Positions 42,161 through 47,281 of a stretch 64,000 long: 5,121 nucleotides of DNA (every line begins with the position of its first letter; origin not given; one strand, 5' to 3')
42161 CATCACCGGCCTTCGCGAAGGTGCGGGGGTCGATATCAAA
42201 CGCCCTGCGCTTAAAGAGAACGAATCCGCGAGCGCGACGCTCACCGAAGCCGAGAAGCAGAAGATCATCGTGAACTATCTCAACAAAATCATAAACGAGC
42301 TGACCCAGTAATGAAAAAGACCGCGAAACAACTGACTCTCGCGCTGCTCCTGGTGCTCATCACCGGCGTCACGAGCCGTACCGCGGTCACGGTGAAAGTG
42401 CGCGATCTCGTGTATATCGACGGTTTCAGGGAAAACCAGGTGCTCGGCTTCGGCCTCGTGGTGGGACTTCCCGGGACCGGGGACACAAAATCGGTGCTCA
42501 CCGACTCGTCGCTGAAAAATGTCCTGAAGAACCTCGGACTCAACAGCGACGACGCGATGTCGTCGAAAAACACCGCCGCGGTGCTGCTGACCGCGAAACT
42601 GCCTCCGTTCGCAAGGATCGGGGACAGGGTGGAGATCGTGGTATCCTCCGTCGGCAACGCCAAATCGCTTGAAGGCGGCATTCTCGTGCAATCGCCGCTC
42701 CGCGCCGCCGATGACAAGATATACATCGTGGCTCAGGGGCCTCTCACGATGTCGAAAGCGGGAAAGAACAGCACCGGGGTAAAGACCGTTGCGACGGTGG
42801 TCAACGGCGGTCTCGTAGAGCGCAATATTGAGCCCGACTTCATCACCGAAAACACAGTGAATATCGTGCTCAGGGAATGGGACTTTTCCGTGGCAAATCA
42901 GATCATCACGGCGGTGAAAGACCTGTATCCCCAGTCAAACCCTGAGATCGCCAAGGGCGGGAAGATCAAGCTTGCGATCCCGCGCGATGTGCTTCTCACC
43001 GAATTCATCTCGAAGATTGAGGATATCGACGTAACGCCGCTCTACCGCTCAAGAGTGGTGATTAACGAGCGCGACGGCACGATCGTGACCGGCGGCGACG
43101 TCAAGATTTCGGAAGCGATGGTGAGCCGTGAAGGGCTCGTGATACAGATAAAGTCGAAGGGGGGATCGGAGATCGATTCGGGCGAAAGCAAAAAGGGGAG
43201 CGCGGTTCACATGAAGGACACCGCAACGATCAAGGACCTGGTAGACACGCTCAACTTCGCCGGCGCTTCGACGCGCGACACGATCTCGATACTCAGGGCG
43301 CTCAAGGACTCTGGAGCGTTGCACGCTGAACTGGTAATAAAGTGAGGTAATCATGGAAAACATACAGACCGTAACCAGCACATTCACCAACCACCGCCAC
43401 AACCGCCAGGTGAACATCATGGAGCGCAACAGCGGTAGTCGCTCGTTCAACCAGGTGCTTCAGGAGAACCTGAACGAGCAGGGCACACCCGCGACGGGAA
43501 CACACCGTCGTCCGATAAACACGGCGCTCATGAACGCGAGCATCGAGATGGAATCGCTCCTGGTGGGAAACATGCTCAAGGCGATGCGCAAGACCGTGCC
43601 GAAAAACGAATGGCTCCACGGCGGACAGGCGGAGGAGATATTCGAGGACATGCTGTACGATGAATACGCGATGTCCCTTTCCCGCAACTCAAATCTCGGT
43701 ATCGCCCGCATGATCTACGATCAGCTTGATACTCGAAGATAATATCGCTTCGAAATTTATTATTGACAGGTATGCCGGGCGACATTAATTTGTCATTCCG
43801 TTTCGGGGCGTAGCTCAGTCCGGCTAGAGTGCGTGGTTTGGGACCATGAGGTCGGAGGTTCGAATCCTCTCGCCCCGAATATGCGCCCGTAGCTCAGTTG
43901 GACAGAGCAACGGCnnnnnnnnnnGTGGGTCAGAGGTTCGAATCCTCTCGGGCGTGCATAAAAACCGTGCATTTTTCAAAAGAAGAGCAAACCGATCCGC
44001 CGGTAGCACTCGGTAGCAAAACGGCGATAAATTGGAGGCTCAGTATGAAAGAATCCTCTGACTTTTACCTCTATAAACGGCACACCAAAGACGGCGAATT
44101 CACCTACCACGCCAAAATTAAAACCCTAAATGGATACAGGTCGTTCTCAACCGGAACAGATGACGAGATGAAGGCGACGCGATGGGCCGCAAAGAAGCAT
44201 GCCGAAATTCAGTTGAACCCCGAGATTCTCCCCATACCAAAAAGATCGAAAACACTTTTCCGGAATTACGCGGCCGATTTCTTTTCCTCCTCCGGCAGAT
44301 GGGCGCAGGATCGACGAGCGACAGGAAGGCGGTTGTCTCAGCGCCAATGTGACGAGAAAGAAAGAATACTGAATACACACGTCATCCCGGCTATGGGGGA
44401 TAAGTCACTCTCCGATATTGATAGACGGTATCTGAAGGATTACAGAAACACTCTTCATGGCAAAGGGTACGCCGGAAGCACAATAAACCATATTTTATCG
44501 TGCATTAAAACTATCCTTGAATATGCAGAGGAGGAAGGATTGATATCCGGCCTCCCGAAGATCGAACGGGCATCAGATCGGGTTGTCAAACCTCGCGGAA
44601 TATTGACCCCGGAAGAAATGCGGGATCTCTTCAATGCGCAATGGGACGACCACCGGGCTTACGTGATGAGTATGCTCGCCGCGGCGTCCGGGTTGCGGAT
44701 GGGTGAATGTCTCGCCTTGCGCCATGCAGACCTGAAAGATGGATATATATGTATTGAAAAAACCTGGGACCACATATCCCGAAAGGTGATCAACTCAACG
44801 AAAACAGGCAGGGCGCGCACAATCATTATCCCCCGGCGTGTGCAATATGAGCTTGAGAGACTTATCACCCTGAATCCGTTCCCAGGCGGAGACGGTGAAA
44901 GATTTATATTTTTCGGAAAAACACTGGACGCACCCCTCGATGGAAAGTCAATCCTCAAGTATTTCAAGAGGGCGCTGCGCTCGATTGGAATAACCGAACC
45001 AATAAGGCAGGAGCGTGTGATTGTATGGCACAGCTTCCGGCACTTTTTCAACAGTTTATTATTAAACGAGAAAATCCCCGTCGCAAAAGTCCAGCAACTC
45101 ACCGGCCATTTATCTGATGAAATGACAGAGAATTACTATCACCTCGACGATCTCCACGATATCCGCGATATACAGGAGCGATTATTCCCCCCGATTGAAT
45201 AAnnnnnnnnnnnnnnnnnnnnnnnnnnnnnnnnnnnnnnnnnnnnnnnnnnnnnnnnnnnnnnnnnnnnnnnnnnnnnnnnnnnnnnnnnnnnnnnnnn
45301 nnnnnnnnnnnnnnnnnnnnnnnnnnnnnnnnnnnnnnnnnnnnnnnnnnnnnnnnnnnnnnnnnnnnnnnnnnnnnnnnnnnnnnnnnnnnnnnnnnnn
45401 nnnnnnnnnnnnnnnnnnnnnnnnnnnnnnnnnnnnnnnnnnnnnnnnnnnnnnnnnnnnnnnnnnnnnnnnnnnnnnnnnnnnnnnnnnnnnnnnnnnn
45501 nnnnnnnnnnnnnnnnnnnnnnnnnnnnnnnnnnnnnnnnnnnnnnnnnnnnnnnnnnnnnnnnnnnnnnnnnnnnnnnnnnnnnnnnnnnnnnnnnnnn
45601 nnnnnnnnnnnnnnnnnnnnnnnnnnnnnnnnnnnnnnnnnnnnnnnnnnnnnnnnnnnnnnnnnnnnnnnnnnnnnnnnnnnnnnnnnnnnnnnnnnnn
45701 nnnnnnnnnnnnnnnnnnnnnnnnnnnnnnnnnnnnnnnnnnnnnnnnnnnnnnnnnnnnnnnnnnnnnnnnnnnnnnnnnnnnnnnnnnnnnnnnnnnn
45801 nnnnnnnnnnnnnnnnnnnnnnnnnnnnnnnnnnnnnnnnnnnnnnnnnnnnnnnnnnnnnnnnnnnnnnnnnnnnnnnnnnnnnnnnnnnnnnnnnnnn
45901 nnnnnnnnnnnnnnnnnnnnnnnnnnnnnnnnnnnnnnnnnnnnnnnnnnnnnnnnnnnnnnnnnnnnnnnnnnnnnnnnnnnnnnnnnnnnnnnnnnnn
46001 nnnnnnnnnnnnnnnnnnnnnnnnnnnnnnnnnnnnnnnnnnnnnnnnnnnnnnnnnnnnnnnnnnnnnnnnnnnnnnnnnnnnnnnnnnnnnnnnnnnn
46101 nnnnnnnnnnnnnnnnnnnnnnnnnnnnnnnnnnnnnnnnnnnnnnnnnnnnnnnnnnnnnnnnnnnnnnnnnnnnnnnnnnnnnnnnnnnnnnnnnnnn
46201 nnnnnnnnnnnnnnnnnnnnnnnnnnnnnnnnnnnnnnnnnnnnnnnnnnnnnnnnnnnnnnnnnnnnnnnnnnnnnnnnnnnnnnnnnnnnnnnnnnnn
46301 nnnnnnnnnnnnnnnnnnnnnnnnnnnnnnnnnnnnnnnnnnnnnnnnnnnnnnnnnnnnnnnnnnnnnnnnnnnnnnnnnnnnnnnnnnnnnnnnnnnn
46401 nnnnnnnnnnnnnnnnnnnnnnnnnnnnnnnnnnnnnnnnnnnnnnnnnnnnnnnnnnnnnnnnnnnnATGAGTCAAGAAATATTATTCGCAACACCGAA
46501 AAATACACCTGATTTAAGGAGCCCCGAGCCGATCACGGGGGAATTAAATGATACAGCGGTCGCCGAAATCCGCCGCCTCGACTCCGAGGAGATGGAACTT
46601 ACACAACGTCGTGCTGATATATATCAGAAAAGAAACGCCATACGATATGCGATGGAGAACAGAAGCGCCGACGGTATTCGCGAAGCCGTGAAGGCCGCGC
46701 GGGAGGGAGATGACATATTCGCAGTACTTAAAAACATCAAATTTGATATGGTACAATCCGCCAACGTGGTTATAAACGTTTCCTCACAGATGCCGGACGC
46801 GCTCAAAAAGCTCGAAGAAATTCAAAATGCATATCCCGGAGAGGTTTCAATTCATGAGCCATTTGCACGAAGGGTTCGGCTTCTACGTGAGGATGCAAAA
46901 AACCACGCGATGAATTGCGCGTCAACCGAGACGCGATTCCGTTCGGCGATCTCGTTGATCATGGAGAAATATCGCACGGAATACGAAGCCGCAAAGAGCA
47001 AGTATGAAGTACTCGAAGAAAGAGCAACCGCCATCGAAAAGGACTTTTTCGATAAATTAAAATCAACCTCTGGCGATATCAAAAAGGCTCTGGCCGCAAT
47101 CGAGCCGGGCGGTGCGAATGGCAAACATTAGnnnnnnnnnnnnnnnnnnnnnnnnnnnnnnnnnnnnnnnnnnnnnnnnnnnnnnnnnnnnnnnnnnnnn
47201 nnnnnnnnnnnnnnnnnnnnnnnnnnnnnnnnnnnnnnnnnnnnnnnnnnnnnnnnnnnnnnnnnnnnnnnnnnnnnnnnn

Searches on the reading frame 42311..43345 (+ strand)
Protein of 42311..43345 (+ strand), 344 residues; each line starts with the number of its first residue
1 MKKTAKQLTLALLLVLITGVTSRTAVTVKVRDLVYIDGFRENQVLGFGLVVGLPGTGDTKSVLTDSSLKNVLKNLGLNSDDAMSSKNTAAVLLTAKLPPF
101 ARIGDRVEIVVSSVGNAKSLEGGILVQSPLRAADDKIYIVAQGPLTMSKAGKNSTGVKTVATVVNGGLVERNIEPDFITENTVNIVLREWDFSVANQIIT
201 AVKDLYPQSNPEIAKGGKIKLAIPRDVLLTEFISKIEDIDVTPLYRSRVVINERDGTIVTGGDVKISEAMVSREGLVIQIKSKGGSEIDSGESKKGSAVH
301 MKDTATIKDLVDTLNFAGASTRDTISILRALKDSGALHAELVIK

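Call 89: list_cluster_members(proteins=[P0002, P0003, P0020, P0037, P0013, P0043, window:42311-43345:+])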
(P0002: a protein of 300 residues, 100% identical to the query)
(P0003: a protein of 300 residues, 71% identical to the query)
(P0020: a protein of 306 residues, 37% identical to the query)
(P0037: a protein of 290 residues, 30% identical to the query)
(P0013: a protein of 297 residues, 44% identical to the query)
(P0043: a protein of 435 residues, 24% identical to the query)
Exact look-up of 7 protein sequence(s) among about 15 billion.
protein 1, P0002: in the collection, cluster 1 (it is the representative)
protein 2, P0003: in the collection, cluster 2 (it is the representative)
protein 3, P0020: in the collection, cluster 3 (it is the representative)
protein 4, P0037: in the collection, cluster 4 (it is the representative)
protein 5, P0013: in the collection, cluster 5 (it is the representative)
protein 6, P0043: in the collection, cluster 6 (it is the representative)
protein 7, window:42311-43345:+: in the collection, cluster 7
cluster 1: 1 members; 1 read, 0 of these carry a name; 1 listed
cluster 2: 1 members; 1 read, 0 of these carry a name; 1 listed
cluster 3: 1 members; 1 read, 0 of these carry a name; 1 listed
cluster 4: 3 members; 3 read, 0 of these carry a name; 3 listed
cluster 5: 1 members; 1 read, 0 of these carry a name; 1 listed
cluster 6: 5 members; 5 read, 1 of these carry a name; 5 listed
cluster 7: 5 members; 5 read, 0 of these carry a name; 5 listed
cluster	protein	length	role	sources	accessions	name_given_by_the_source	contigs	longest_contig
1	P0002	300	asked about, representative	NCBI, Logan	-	-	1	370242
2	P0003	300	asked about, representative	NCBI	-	-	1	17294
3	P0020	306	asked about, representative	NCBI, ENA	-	-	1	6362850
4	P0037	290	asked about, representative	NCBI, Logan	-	-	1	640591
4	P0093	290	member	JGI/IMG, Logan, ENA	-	-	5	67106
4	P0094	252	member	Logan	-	-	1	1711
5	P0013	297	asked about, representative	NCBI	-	-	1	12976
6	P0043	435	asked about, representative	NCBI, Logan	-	-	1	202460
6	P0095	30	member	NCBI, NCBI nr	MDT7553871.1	MAG: hypothetical protein QOI16_2407, partial [Pseudonocardiales bacterium] | hypothetical protein [Pseudonocardiales bacterium]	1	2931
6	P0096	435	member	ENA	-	-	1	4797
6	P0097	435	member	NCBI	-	-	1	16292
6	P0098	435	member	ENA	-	-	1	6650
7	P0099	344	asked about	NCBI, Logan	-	-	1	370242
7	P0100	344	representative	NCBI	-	-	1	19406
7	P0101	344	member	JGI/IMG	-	-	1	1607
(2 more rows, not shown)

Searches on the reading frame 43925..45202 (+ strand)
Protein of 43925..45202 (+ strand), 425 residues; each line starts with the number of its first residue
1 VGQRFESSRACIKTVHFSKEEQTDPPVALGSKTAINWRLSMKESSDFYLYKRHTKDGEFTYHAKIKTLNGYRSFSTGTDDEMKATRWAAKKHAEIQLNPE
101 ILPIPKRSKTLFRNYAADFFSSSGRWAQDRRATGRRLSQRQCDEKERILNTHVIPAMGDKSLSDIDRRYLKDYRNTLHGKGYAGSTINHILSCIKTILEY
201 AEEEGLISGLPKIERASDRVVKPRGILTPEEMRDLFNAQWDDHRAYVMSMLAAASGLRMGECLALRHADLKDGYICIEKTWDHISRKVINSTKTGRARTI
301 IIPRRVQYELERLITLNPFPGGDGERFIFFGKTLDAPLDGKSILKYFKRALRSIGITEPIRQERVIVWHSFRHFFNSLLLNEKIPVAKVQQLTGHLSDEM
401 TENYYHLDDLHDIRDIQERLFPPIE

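Call 78: search_protein_families(library=phrogs, proteins=[window:43925-45202:+], max_evalue=0.001)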
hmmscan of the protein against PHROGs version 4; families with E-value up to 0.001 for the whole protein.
window:43925-45202:+ (425 aa): 3 families
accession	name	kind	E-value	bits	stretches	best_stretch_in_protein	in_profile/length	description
phrog_1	-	integration and excision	6.4e-51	175.3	1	40-412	100-442/611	integrase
phrog_216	-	integration and excision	1e-29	104.6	1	194-411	22-228/301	integrase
phrog_23271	-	unknown function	0.00083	20.3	0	369-419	12-60/67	-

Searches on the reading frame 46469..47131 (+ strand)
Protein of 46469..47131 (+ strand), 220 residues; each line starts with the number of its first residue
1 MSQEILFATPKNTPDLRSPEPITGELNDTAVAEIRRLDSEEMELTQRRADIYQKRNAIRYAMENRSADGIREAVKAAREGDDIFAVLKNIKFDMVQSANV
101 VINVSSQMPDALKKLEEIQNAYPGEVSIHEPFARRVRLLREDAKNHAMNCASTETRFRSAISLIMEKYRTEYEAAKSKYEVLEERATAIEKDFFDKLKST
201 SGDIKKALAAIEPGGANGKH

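Call 78: search_protein_families(library=phrogs, proteins=[window:46469-47131:+], max_evalue=0.001)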
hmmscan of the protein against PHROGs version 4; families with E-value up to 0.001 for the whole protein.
window:46469-47131:+ (220 aa): 1 family
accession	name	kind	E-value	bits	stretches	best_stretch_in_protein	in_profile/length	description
phrog_4896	-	other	0.00054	20.5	1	81-216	79-209/291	glycerophosphoryl diester phosphodiesterase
